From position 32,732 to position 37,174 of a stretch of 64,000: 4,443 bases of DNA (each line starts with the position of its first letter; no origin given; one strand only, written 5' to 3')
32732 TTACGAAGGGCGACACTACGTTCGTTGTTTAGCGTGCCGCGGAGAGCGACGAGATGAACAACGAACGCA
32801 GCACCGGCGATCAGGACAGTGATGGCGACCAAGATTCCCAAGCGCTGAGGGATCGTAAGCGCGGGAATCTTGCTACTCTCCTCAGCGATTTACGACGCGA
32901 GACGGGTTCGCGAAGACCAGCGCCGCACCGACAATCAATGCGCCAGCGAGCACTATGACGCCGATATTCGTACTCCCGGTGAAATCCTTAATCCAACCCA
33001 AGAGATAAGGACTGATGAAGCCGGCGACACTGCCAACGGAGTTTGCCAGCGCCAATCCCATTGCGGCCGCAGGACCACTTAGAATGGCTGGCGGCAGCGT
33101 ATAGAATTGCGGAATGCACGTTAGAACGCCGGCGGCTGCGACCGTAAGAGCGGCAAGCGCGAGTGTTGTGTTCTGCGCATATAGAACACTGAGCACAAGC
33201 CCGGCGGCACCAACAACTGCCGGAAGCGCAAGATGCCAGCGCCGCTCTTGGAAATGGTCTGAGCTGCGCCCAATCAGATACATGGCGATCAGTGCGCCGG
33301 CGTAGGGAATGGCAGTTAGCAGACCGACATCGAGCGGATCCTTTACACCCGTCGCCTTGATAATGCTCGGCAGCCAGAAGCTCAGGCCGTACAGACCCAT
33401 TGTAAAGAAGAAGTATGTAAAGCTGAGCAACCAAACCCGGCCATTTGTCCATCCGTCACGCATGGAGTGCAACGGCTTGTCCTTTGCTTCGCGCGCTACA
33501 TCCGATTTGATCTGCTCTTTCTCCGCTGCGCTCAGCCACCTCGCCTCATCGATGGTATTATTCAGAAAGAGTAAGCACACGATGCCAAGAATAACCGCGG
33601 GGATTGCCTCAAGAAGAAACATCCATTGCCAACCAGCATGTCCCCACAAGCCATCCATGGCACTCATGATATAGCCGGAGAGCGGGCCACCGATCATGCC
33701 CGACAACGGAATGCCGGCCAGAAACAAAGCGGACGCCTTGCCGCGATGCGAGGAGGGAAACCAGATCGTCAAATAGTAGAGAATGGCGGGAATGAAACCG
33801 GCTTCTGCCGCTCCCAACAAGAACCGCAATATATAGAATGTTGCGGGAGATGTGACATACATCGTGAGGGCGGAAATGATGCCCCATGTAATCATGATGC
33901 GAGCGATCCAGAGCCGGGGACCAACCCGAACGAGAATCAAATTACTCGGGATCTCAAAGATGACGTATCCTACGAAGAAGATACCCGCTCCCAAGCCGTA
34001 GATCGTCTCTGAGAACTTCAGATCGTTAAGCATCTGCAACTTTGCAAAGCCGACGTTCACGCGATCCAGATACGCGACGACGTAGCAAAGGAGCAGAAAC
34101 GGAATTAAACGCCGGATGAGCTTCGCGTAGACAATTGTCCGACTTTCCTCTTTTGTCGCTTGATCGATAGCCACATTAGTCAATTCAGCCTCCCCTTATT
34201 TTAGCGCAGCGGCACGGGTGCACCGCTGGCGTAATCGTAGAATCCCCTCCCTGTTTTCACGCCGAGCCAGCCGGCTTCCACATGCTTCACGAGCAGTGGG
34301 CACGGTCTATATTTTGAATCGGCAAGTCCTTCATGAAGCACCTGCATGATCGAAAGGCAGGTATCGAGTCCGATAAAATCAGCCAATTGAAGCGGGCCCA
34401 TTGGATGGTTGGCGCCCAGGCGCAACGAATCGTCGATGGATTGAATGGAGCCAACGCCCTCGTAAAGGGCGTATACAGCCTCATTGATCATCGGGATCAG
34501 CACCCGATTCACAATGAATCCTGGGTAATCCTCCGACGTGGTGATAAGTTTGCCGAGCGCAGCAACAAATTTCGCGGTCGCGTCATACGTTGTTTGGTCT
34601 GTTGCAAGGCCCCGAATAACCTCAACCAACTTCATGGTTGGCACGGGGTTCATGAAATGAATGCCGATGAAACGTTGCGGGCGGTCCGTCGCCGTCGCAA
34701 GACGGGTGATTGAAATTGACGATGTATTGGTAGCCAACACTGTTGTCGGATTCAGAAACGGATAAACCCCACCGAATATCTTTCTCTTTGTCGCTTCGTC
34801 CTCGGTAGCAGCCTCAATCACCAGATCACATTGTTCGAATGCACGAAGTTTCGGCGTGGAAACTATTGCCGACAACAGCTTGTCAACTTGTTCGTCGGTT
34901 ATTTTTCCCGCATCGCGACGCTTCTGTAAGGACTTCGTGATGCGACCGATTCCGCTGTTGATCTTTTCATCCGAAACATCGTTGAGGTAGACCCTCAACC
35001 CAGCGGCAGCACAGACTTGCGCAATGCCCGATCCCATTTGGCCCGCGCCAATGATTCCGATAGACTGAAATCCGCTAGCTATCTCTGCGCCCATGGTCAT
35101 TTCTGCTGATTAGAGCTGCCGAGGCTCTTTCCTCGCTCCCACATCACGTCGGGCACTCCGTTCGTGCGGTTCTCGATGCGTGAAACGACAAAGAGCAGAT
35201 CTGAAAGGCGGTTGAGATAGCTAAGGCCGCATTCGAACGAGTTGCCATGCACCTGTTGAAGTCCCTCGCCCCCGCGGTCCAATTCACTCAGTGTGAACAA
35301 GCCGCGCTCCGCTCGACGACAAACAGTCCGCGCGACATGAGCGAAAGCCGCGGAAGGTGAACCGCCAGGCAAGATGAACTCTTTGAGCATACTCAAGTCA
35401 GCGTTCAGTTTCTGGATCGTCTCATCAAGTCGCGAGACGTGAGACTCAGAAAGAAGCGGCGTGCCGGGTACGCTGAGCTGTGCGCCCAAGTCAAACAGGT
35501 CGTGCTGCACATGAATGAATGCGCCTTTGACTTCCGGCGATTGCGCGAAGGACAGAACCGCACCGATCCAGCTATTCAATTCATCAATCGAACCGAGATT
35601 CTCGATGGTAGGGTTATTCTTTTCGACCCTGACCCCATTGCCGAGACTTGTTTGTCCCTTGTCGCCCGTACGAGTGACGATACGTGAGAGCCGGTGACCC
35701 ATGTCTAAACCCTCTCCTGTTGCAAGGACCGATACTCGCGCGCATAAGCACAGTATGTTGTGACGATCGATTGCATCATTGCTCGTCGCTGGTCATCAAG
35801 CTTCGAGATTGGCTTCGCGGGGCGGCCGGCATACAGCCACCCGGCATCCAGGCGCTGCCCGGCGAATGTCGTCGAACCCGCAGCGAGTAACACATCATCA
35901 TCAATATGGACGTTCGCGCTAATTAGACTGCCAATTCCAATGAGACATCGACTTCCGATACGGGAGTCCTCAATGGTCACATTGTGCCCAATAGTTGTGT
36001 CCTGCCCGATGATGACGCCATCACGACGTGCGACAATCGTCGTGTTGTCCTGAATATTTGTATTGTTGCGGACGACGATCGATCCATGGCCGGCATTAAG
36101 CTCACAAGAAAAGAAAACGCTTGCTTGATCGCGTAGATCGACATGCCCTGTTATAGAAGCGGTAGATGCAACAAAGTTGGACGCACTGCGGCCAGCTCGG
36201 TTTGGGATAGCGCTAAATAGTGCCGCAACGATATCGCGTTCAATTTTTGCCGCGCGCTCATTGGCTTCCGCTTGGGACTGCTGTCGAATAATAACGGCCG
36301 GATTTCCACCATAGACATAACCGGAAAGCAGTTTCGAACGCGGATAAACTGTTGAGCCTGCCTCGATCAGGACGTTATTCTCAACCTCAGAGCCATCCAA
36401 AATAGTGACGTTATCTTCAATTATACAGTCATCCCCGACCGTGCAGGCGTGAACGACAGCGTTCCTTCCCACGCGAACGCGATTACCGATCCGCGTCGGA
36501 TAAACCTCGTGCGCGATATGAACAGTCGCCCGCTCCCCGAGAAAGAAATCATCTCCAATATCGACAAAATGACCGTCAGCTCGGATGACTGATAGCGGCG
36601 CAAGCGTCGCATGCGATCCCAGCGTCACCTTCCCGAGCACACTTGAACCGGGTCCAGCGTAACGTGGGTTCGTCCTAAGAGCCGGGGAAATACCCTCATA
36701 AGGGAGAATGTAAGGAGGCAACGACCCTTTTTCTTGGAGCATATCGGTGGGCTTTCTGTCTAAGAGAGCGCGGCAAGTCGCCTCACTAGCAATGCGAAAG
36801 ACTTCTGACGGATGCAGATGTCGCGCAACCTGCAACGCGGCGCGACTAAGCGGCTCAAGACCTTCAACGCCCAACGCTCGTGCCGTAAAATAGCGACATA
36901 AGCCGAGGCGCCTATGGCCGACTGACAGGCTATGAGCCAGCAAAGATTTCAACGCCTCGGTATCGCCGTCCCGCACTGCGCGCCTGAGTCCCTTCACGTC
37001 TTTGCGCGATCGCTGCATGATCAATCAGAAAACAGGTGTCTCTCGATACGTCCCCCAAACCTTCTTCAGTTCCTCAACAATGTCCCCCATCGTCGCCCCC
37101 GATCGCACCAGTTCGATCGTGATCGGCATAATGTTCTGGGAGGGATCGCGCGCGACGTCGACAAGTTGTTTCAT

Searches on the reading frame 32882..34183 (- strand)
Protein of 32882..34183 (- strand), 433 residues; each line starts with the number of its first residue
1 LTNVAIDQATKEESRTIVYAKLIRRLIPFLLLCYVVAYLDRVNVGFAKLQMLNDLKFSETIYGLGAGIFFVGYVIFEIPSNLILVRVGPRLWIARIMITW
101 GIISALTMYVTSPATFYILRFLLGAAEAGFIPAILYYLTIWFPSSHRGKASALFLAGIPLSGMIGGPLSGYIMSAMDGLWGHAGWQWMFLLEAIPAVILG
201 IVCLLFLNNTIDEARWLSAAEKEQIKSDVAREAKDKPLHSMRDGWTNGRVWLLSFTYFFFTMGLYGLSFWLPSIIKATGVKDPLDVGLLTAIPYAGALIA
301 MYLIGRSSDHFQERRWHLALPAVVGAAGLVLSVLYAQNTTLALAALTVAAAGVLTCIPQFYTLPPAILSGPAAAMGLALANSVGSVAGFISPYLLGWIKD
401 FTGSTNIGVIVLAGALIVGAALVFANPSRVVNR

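Call 12: search_protein_families(library=pfam, proteins=[window:32882-34183:-], max_evalue=0.001)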
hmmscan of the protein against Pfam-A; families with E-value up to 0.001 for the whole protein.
window:32882-34183:- (433 aa): 1 family
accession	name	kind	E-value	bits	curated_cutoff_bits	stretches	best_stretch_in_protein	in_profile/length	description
PF07690.21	MFS_1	-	1.3e-46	159.6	33.4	1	30-392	1-347/347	Major Facilitator Superfamily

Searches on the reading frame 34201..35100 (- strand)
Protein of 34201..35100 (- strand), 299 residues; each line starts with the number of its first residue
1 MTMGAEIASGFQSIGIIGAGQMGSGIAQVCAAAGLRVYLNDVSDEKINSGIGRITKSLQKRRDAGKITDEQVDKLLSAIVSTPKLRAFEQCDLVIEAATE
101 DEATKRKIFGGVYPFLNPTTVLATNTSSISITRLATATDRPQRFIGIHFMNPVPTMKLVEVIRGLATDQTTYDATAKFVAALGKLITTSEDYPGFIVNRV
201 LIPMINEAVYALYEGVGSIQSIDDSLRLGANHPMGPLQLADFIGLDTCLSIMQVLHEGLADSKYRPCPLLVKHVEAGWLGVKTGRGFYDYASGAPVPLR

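Call 12: search_protein_families(library=pfam, proteins=[window:34201-35100:-], max_evalue=0.001)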
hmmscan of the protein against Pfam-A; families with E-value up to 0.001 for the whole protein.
window:34201-35100:- (299 aa): 5 families
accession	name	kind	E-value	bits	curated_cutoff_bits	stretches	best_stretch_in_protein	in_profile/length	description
PF02737.24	3HCDH_N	-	6.3e-58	196.1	22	1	14-186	2-174/180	3-hydroxyacyl-CoA dehydrogenase, NAD binding domain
PF00725.27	3HCDH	-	1.4e-34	119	22.1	1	194-290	1-97/97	3-hydroxyacyl-CoA dehydrogenase, C-terminal domain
PF03446.21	NAD_binding_2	-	8.2e-08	32.9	21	1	13-128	1-95/161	NAD binding domain of 6-phosphogluconate dehydrogenase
PF03807.23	F420_oxidored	-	0.00041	21.3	21.6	1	14-49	2-39/94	NADP oxidoreductase coenzyme F420-dependent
PF02826.25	2-Hacid_dh_C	-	0.00084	19.2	25.1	0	12-46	37-71/178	D-isomer specific 2-hydroxyacid dehydrogenase, NAD binding domain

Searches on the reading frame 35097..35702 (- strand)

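Call 12: search_protein_families(library=pfam, proteins=[window:35097-35702:-], max_evalue=0.001)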
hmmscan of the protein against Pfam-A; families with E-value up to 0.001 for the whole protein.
window:35097-35702:- (201 aa): 1 family
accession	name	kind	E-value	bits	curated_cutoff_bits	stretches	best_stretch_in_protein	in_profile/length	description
PF01923.23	Cob_adeno_trans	-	1.4e-51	175.4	24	1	8-176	1-170/171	Cobalamin adenosyltransferase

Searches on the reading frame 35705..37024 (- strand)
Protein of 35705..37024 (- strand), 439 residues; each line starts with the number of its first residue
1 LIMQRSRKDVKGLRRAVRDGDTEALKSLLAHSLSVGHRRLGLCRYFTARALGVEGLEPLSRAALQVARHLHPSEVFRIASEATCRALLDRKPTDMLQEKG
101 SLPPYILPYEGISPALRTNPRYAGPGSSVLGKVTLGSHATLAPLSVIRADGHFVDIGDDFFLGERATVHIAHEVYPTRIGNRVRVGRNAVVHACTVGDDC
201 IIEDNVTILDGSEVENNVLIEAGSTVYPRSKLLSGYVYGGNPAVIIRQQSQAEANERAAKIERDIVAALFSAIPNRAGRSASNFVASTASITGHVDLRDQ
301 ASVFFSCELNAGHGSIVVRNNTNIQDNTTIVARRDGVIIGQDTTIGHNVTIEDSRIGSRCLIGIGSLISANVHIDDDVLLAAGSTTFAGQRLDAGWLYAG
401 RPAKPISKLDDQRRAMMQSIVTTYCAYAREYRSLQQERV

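Call 12: search_protein_families(library=pfam, proteins=[window:35705-37024:-], max_evalue=0.001)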
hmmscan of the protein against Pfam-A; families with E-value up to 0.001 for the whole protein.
window:35705-37024:- (439 aa): 4 families
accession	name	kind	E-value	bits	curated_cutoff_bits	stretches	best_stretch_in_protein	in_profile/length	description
PF00132.30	Hexapep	-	6.5e-24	83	27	3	177-208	2-34/36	Bacterial transferase hexapeptide (six repeats)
PF25084.1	LbH_EIF2B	-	3.1e-14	53.3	54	2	156-230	18-91/105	EIF2B subunit epsilon LbH domain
PF14602.12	Hexapep_2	-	1.5e-11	44.2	27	1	176-208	1-32/34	Hexapeptide repeat of succinyl-transferase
PF25247.1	LbH_GLGC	-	0.00025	21.5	27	0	157-229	53-126/135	GLGC left-handed parallel beta-helix domain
